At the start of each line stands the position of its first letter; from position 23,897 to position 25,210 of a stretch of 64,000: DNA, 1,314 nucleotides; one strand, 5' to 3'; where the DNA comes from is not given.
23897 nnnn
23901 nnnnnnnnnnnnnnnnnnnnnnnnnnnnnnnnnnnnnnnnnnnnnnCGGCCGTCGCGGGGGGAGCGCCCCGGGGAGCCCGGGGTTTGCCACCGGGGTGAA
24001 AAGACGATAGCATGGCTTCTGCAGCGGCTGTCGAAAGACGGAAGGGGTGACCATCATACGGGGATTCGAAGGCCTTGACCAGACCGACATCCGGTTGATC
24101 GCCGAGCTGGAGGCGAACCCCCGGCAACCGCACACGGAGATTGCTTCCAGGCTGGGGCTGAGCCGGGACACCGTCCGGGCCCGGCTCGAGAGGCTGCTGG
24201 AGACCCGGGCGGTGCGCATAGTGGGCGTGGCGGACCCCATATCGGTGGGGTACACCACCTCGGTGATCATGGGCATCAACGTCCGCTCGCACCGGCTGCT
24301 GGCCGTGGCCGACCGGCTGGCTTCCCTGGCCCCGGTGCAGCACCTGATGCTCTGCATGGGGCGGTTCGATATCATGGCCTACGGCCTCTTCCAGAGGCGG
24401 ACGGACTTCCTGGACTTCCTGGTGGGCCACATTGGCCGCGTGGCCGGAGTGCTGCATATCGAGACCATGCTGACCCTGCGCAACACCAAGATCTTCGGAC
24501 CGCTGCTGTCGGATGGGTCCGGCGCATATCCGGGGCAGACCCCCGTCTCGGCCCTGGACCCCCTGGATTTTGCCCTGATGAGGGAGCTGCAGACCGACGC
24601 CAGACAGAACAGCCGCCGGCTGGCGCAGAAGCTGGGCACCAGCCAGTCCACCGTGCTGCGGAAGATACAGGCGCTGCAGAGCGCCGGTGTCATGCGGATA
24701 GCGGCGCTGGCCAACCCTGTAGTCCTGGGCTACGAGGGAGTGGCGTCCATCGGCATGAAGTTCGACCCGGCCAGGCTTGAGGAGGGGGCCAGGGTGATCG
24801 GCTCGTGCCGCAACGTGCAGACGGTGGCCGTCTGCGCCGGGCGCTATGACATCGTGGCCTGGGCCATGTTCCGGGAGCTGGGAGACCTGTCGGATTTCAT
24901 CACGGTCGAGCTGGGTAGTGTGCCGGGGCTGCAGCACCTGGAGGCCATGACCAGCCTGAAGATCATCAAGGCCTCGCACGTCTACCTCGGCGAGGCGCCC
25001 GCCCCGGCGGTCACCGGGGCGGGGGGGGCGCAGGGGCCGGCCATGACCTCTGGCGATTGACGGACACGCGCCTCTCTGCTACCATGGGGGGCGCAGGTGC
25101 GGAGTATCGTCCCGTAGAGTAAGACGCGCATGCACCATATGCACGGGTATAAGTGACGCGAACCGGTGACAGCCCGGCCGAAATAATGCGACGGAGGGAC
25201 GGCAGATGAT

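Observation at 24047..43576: Three paralogous tandem-Lrp/AsnC regulators, each adjacent to a different anaerobic redox cassette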

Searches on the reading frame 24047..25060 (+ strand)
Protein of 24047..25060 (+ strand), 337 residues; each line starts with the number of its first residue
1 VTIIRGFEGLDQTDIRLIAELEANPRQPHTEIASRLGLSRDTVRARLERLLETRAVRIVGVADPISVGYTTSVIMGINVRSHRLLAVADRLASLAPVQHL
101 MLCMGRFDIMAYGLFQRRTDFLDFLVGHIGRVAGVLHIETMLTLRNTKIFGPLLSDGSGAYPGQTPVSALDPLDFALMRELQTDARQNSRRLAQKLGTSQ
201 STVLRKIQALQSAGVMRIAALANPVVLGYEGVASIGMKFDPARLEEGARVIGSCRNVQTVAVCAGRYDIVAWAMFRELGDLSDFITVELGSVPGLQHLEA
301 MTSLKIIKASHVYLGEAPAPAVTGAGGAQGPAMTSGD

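Call 6: search_protein_families(library=pfam, proteins=[window:24047-25060:+], max_evalue=0.01)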
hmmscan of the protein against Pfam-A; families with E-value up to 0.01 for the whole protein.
window:24047-25060:+ (337 aa): 26 families (the best 25 are shown)
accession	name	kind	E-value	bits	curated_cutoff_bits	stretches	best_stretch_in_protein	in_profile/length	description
PF13404.12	HTH_AsnC-type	-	5.9e-24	84.1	27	2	10-50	1-41/42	AsnC-type helix-turn-helix domain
PF13412.12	HTH_24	-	3e-22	78.3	21.9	2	10-52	1-43/48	Winged helix-turn-helix DNA-binding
PF01037.27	AsnC_trans_reg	-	5.4e-16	58.7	25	2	236-305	2-72/73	Lrp/AsnC ligand binding domain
PF08279.18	HTH_11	-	7.2e-12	45.4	25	2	178-229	6-54/55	HTH domain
PF22451.2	NirdL-like_HTH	-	2.4e-09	37.1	27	2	191-217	21-47/47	Siroheme decarboxylase NirDL-like HTH domain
PF12840.13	HTH_20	-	9.7e-07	29.1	27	1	171-217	3-49/51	Helix-turn-helix domain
PF22482.2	AsnC_trans_reg_3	-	4.8e-06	27.1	24.4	1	248-312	28-91/95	PF0864 C-terminal dimeric alpha+beta barrel domain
PF01047.28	MarR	-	7.1e-06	26.3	24.6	0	174-216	5-47/59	MarR family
PF12802.13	MarR_2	-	9e-06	26.2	27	1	9-57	2-51/61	MarR family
PF13545.12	HTH_Crp_2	-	1.1e-05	25.7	27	0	191-217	27-53/70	Crp-like helix-turn-helix domain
PF18024.7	HTH_50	-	1.1e-05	25.4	27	1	189-208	26-45/50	Helix-turn-helix domain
PF09339.16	HTH_IclR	-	1.7e-05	24.9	22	0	177-214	8-46/52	IclR helix-turn-helix domain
PF25212.1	HVO_A0114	-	3.4e-05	24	27.6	1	169-218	19-68/84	HVO_A0114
PF13384.12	HTH_23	-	4.2e-05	23.7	24.6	1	18-51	10-42/50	Homeodomain-like domain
PF08281.18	Sigma70_r4_2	-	0.0001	22.3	25.7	1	28-50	28-50/54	Sigma-70, region 4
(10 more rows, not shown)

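Call 7: search_protein_families(library=ncbifam, proteins=[window:24047-25060:+], max_evalue=0.01)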
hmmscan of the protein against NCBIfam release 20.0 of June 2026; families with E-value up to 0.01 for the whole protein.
window:24047-25060:+ (337 aa): 21 families
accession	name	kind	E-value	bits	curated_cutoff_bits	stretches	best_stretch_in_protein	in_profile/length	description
NF040820.1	trans_reg_LrpA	equivalog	1.6e-29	102.6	250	2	10-144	2-137/141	HTH-type transcriptional regulator LrpA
NF053758.1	ChrTpTrnRegChrS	equivalog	1.5e-26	93.1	250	2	9-146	11-149/158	chromate efflux transcriptional regulator ChrS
NF040947.1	trans_reg_LysM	equivalog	4.7e-23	81.5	180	2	10-146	1-135/136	HTH-type transcriptional regulator LysM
NF008384.0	PRK11179.1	equivalog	1.3e-19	70.5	227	2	10-146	7-145/153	transcriptional regulator AsnC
NF041396.1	TranRegLrp_Halo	equivalog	1.4e-18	67.2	190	2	171-286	4-120/149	HTH-type transcriptional regulator Lrp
NF041395.1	TranRegLrpA1_Halo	equivalog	5.5e-15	55.6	250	2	12-112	5-106/142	HTH-type transcriptional regulator LrpA1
NF040708.3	Siroheme_Dcarb_AhbA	equivalog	1.7e-14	53.8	140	2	26-149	16-138/144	siroheme decarboxylase subunit alpha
NF040707.3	Siroheme_Dcarb_AhbB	equivalog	3.4e-12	46.3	125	2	26-100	13-88/146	siroheme decarboxylase subunit beta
NF008370.0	PRK11169.1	equivalog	1.3e-08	34.7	233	1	165-274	7-120/164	leucine-responsive transcriptional regulator Lrp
NF053606.1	Sta1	subfamily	2.8e-06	27.4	80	0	173-216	21-64/100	Sta1 family transcriptional regulator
TIGR04176.1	MarR_EPS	equivalog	5.2e-06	26.5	88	0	173-221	5-53/105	MarR family EPS-associated transcriptional regulator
TIGR01884.1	cas_HTH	subfamily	8e-06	25.4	60.2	0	185-215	155-185/202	CRISPR-associated CARF protein Csa3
NF040939.2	trans_reg_lrs14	equivalog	1.5e-05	25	90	0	8-53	17-63/103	Lrs14 family HTH-type transcriptional regulator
TIGR00122.1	birA_repr_reg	equivalog_domain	0.00011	22.1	70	0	181-215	8-42/69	biotin operon repressor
NF008273.0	PRK11050.1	equivalog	0.00012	21.8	153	0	184-218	54-86/156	manganese-binding transcriptional regulator MntR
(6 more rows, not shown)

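Call 11: find_homologous_proteins(query=window:24047-25060:+, max_evalue=1e-10)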
Query window:24047-25060:+ (337 aa): 67 proteins with E <= 1e-10 among 8000 candidates.
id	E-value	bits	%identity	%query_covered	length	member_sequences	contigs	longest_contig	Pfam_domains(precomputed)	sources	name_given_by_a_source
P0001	1.4e-213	726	99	100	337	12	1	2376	PF22451.3,PF08279.19,PF01037.29,PF09339.17,PF13404.13,PF12802.14,PF01047.29,PF12840.14,PF13412.13,PF22482.3,PF18024.8,PF13545.13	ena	-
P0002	7.5e-187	638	89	98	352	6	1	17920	PF22451.3,PF01047.29,PF12840.14,PF13412.13,PF08279.19,PF22482.3,PF01037.29,PF13404.13,PF12802.14,PF13545.13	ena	-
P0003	3.2e-171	587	82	98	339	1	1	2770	PF22451.3,PF12840.14,PF13412.13,PF08279.19,PF22482.3,PF01037.29,PF13404.13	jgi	jgi:DNA-binding Lrp family transcriptional regulator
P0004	5.6e-171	586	84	96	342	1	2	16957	PF22451.3,PF12840.14,PF13412.13,PF08279.19,PF22482.3,PF01037.29,PF18024.8,PF13404.13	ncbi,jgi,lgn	-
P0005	3.7e-168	577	88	89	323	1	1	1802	PF22451.3,PF12840.14,PF13412.13,PF08279.19,PF22482.3,PF01037.29,PF18024.8,PF09339.17,PF13404.13,PF13545.13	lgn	-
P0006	1.9e-167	575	80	96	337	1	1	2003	PF22451.3,PF01047.29,PF12840.14,PF13412.13,PF08279.19,PF22482.3,PF01037.29,PF18024.8,PF13404.13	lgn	-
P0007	7.0e-163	560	80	94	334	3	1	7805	PF22451.3,PF13412.13,PF08279.19,PF22482.3,PF01037.29,PF18024.8,PF13404.13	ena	-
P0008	1.0e-162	559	80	95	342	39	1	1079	PF22451.3,PF12840.14,PF13412.13,PF08279.19,PF22482.3,PF01037.29,PF18024.8,PF13404.13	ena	-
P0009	1.4e-162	559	81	93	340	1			PF22451.3,PF12840.14,PF13412.13,PF08279.19,PF22482.3,PF01037.29,PF18024.8,PF13404.13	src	-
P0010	2.1e-162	558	79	95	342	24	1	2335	PF22451.3,PF12840.14,PF13412.13,PF08279.19,PF22482.3,PF01037.29,PF18024.8,PF13404.13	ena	-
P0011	4.6e-162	557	80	95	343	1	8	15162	PF22451.3,PF01047.29,PF12840.14,PF13412.13,PF08279.19,PF22482.3,PF01037.29,PF18024.8,PF09339.17,PF13404.13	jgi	jgi:DNA-binding Lrp family transcriptional regulator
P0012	1.5e-161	555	79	95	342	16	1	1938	PF22451.3,PF12840.14,PF13412.13,PF08279.19,PF22482.3,PF01037.29,PF18024.8,PF13404.13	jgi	-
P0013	4.9e-160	550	88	84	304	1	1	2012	PF22451.3,PF13412.13,PF08279.19,PF22482.3,PF01037.29,PF18024.8,PF13404.13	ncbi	-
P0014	7.4e-159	546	79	94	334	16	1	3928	PF22451.3,PF13412.13,PF08279.19,PF22482.3,PF01037.29,PF18024.8,PF13404.13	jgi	jgi:DNA-binding Lrp family transcriptional regulator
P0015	1.5e-152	526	74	98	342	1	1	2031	PF22451.3,PF13412.13,PF08279.19,PF22482.3,PF01037.29,PF18024.8,PF13404.13,PF13545.13,PF08281.19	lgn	-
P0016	3.5e-152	524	73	98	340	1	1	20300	PF22451.3,PF08279.19,PF01037.29,PF13518.13,PF09339.17,PF13404.13,PF08281.19,PF25213.2,PF12840.14,PF13412.13,PF22482.3,PF18024.8,PF13545.13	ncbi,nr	ncbi:MAG: Lrp/AsnC family transcriptional regulator [Dehalococcoidia bacterium]|nr:Lrp/AsnC family t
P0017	5.2e-150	517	75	92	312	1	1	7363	PF22451.3,PF12840.14,PF13412.13,PF08279.19,PF22482.3,PF01037.29,PF18024.8,PF09339.17,PF13404.13,PF13545.13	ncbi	-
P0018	5.3e-143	494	71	92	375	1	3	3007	PF22451.3,PF12840.14,PF13412.13,PF08279.19,PF22482.3,PF01037.29,PF13518.13,PF18024.8,PF09339.17,PF13404.13,PF13545.13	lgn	-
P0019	3.7e-139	482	73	91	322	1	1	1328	PF22451.3,PF13412.13,PF08279.19,PF22482.3,PF01037.29,PF13404.13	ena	-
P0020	3.5e-138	478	72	88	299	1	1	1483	PF22451.3,PF13412.13,PF08279.19,PF22482.3,PF01037.29,PF18024.8,PF13404.13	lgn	-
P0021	2.5e-128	446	70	87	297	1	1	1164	PF13412.13,PF22482.3,PF01037.29,PF13404.13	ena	-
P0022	3.8e-128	446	75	80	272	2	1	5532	PF13412.13,PF22482.3,PF01037.29,PF18024.8,PF13404.13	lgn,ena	-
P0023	9.4e-126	438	63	91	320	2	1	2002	PF13412.13,PF22482.3,PF01037.29,PF13404.13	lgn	-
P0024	1.2e-117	411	61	91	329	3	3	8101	PF22451.3,PF08279.19,PF01037.29,PF13518.13,PF14502.13,PF13404.13,PF25213.2,PF01047.29,PF12840.14,PF13412.13,PF22482.3,PF18024.8,PF13545.13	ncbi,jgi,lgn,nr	ncbi:MAG: Lrp/AsnC family transcriptional regulator [Chloroflexi bacterium]|nr:Lrp/AsnC family trans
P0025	2.9e-117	410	60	93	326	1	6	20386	PF22451.3,PF01047.29,PF12840.14,PF13412.13,PF08279.19,PF22482.3,PF01037.29,PF18024.8,PF13404.13,PF13545.13,PF25213.2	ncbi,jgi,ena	-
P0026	1.6e-116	407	60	91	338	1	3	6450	PF22451.3,PF08279.19,PF25212.3,PF13384.13,PF01022.27,PF01037.29,PF13518.13,PF09339.17,PF13404.13,PF12802.14,PF25213.2,PF12840.14,PF13412.13,PF22482.3,PF18024.8,PF13545.13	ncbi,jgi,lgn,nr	ncbi:MAG: Lrp/AsnC family transcriptional regulator [Chloroflexi bacterium]|nr:Lrp/AsnC family trans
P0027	2.6e-116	407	59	93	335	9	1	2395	PF22451.3,PF00126.34,PF08279.19,PF01978.26,PF01022.27,PF01037.29,PF13404.13,PF12802.14,PF01047.29,PF12840.14,PF13412.13,PF22482.3,PF18024.8,PF13545.13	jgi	-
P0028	4.6e-116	406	61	90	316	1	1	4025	PF22451.3,PF01047.29,PF12840.14,PF13412.13,PF22482.3,PF01037.29,PF09339.17,PF13404.13,PF13545.13,PF25213.2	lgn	-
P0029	5.4e-114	399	59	91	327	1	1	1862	PF22451.3,PF13412.13,PF22482.3,PF01037.29,PF18024.8,PF13404.13,PF13545.13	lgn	-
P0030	1.1e-112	395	61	90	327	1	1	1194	PF22451.3,PF08279.19,PF01022.27,PF01037.29,PF09339.17,PF13404.13,PF12802.14,PF25213.2,PF01047.29,PF12840.14,PF13412.13,PF22482.3,PF18024.8,PF13545.13,PF21984.3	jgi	jgi:Lrp/AsnC family transcriptional regulator for asnA, asnC and gidA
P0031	5.4e-112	392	59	90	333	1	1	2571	PF22451.3,PF08279.19,PF01022.27,PF01037.29,PF13404.13,PF12802.14,PF25213.2,PF01047.29,PF12840.14,PF13412.13,PF22482.3,PF13545.13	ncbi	-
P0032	1.3e-111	391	57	93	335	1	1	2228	PF22451.3,PF00126.34,PF08279.19,PF01022.27,PF01037.29,PF13404.13,PF12802.14,PF01047.29,PF12840.14,PF13412.13,PF22482.3,PF18024.8,PF13545.13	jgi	jgi:Lrp/AsnC family transcriptional regulator for asnA, asnC and gidA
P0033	3.6e-111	390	57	93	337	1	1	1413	PF22451.3,PF00126.34,PF08279.19,PF01978.26,PF01022.27,PF01037.29,PF09339.17,PF13404.13,PF12802.14,PF01047.29,PF12840.14,PF13412.13,PF22482.3,PF18024.8,PF13545.13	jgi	jgi:Lrp/AsnC family transcriptional regulator for asnA, asnC and gidA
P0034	7.5e-111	389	56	93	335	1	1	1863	PF22451.3,PF00126.34,PF08279.19,PF01978.26,PF01022.27,PF01037.29,PF13518.13,PF13404.13,PF12802.14,PF25213.2,PF01047.29,PF12840.14,PF13412.13,PF22482.3,PF18024.8,PF13545.13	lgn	-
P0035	1.5e-110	388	56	93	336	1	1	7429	PF22451.3,PF00126.34,PF08279.19,PF13384.13,PF01978.26,PF01022.27,PF01037.29,PF13518.13,PF09339.17,PF13404.13,PF12802.14,PF25213.2,PF01047.29,PF12840.14,PF13412.13,PF22482.3,PF18024.8,PF13545.13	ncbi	-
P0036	4.2e-110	386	55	93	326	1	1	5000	PF22451.3,PF08279.19,PF01022.27,PF01037.29,PF09339.17,PF13404.13,PF12802.14,PF01047.29,PF12840.14,PF13412.13,PF22482.3,PF13545.13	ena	-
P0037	4.3e-110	386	55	93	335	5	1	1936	PF22451.3,PF00126.34,PF08279.19,PF01978.26,PF01022.27,PF01037.29,PF09339.17,PF13404.13,PF12802.14,PF01047.29,PF12840.14,PF13412.13,PF22482.3,PF18024.8,PF13545.13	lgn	-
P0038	1.2e-109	385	55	93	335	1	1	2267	PF22451.3,PF08279.19,PF01978.26,PF01022.27,PF01037.29,PF04967.19,PF09339.17,PF13404.13,PF12802.14,PF25213.2,PF01047.29,PF12840.14,PF13412.13,PF22482.3,PF18024.8,PF13545.13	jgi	jgi:Lrp/AsnC family transcriptional regulator for asnA, asnC and gidA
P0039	1.2e-109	385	56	93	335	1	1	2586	PF22451.3,PF01047.29,PF12840.14,PF13412.13,PF22482.3,PF01037.29,PF18024.8,PF09339.17,PF13404.13,PF12802.14,PF13545.13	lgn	-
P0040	4.2e-108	380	58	91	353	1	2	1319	PF22451.3,PF08279.19,PF01037.29,PF09339.17,PF13404.13,PF12802.14,PF01047.29,PF12840.14,PF13412.13,PF22482.3,PF18024.8,PF13545.13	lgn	-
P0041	8.0e-108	379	58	94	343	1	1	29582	PF22451.3,PF08279.19,PF13730.13,PF01022.27,PF01037.29,PF13404.13,PF12802.14,PF25213.2,PF01047.29,PF12840.14,PF13412.13,PF22482.3,PF13545.13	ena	-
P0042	9.3e-108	379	55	93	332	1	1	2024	PF22451.3,PF08279.19,PF13384.13,PF01978.26,PF01037.29,PF09339.17,PF13404.13,PF12802.14,PF25213.2,PF01047.29,PF12840.14,PF13412.13,PF22482.3,PF18024.8,PF00392.28,PF13545.13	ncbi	-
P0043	4.1e-106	373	55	92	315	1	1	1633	PF22451.3,PF01047.29,PF13412.13,PF22482.3,PF01037.29,PF18024.8,PF13404.13,PF13545.13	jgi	jgi:DNA-binding Lrp family transcriptional regulator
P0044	1.3e-105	371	57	89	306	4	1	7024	PF22451.3,PF00126.34,PF08279.19,PF13384.13,PF01978.26,PF01022.27,PF01037.29,PF09339.17,PF13404.13,PF12802.14,PF25213.2,PF01047.29,PF12840.14,PF13412.13,PF22482.3,PF18024.8,PF13545.13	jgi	-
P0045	4.1e-105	370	54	93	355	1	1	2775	PF22451.3,PF08279.19,PF01978.26,PF01022.27,PF01037.29,PF13404.13,PF12802.14,PF08281.19,PF25213.2,PF01047.29,PF12840.14,PF13412.13,PF22482.3,PF13545.13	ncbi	-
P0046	2.4e-104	367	56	91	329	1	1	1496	PF22451.3,PF08279.19,PF01978.26,PF01037.29,PF09339.17,PF13404.13,PF12802.14,PF01047.29,PF12840.14,PF13412.13,PF22482.3,PF13545.13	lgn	-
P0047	1.9e-103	364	54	90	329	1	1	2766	PF22451.3,PF08279.19,PF01978.26,PF01037.29,PF09339.17,PF13404.13,PF12802.14,PF01047.29,PF12840.14,PF13412.13,PF22482.3,PF13545.13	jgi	-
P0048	1.1e-102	362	54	92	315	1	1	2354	PF22451.3,PF01047.29,PF12840.14,PF13412.13,PF08279.19,PF22482.3,PF01022.27,PF01037.29,PF18024.8,PF13404.13,PF13545.13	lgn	-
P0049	1.8e-101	358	55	91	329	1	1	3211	PF22451.3,PF01047.29,PF12840.14,PF13412.13,PF08279.19,PF22482.3,PF01978.26,PF01037.29,PF13404.13,PF12802.14,PF13545.13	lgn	-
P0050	1.5e-99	352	54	87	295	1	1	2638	PF22451.3,PF08279.19,PF01978.26,PF01022.27,PF01037.29,PF13404.13,PF12802.14,PF25213.2,PF01047.29,PF12840.14,PF13412.13,PF22482.3,PF13545.13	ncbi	-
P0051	2.5e-94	334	52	89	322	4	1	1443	PF22451.3,PF08279.19,PF01022.27,PF01037.29,PF09339.17,PF13404.13,PF12802.14,PF25213.2,PF01047.29,PF12840.14,PF13412.13,PF22482.3,PF18024.8,PF13545.13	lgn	-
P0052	2.2e-93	331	53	89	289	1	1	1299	PF22451.3,PF08279.19,PF01022.27,PF01037.29,PF13404.13,PF12802.14,PF01047.29,PF12840.14,PF13412.13,PF22482.3,PF18024.8,PF13545.13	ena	-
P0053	1.1e-91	326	52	89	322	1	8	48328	PF22451.3,PF08279.19,PF13384.13,PF01022.27,PF01037.29,PF04967.19,PF09339.17,PF13404.13,PF12802.14,PF25213.2,PF05043.20,PF01047.29,PF12840.14,PF13412.13,PF22482.3,PF18024.8,PF00392.28,PF13545.13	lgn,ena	-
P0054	3.0e-88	314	50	89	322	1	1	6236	PF22451.3,PF08279.19,PF13384.13,PF01037.29,PF04967.19,PF09339.17,PF13404.13,PF17762.9,PF12802.14,PF25213.2,PF01047.29,PF13412.13,PF22482.3,PF18024.8,PF00392.28,PF13545.13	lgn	-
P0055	2.9e-84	301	78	54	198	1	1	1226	PF13412.13,PF08279.19,PF22482.3,PF01037.29,PF18024.8,PF13404.13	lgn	-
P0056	4.8e-77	278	45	86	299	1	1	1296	PF22451.3,PF08279.19,PF13384.13,PF01037.29,PF04967.19,PF13518.13,PF13404.13,PF12802.14,PF01047.29,PF12840.14,PF13412.13,PF22482.3,PF18024.8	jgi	jgi:DNA-binding Lrp family transcriptional regulator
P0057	9.4e-67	244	42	90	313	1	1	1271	PF22451.3,PF13412.13,PF13730.13,PF22482.3,PF01037.29,PF13404.13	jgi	jgi:DNA-binding Lrp family transcriptional regulator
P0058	5.8e-66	241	52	71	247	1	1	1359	PF13412.13,PF08279.19,PF22482.3,PF01037.29,PF13404.13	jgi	-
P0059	5.0e-60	222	40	92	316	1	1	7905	PF01047.29,PF12840.14,PF13412.13,PF22482.3,PF01037.29,PF18024.8,PF13404.13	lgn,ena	-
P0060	1.6e-55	207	43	74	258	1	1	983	PF13412.13,PF22482.3,PF01037.29,PF13404.13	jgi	jgi:Lrp/AsnC family transcriptional regulator for asnA, asnC and gidA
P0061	3.0e-45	173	34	93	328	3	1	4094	PF01047.29,PF13412.13,PF22482.3,PF01037.29,PF24033.2,PF13404.13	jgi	jgi:Lrp/AsnC family transcriptional regulator for asnA, asnC and gidA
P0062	1.3e-43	168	33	89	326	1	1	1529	PF13412.13,PF22482.3,PF01037.29,PF13404.13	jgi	jgi:Lrp/AsnC family transcriptional regulator for asnA, asnC and gidA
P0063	1.5e-43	168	32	91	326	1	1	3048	PF01047.29,PF13412.13,PF22482.3,PF01037.29,PF13404.13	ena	-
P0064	3.6e-43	166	32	91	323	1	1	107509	PF01047.29,PF13412.13,PF22482.3,PF01037.29,PF13404.13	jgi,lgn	jgi:Lrp/AsnC family transcriptional regulator for asnA, asnC and gidA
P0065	4.1e-43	166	33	91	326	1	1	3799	PF01047.29,PF13412.13,PF22482.3,PF01037.29,PF13404.13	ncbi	-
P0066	1.2e-14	73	30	89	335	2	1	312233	PF22451.3,PF12840.14,PF13412.13,PF08279.19,PF22482.3,PF13384.13,PF01037.29,PF13518.13,PF09339.17,PF13404.13,PF13545.13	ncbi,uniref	ncbi:Lrp/AsnC family transcriptional regulator [Streptomyces sp. NPDC051555]|uniref:Lrp/AsnC family 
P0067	4.7e-12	64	26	90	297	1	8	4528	PF12840.14,PF13412.13,PF22482.3,PF01037.29,PF09339.17,PF13404.13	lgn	-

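Call 12: find_encoding_contigs(protein=P0002, flank=10000, max_places=3)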
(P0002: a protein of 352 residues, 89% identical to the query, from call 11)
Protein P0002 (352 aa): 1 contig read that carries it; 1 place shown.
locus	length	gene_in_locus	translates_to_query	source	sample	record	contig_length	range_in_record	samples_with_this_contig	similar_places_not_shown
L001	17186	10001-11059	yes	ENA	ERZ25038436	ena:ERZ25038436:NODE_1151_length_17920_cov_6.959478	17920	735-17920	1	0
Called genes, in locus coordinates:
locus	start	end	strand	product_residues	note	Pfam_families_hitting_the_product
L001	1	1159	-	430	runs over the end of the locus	PF00501:AMP-binding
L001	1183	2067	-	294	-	PF02653:BPD_transp_2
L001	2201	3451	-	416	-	PF13458:Peripla_BP_6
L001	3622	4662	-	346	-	PF02653:BPD_transp_2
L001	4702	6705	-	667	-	PF00501:AMP-binding, PF23562:AMP-binding_C_3 (weak)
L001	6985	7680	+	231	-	PF00072:Response_reg, PF00196:GerE, PF08281:Sigma70_r4_2 (weak)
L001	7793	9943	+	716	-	PF08448:PAS_4, PF13426:PAS_9, PF00989:PAS, PF08447:PAS_3, PF08448:PAS_4, PF13426:PAS_9, PF00989:PAS, PF13188:PAS_8, +6 more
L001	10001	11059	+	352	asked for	PF01047:MarR (faint), PF13404:HTH_AsnC-type, PF13412:HTH_24, PF01037:AsnC_trans_reg (weak), PF08279:HTH_11 (weak), PF13404:HTH_AsnC-type, PF13412:HTH_24, PF01037:AsnC_trans_reg, +5 more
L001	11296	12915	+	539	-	PF00890:FAD_binding_2, PF01266:DAO (weak), PF12831:FAD_oxidored (weak)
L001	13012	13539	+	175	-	PF13577:SnoaL_4, PF12680:SnoaL_2 (weak)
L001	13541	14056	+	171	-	PF13577:SnoaL_4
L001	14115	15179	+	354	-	PF12838:Fer4_7 (weak)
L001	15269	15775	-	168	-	-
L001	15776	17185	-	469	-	?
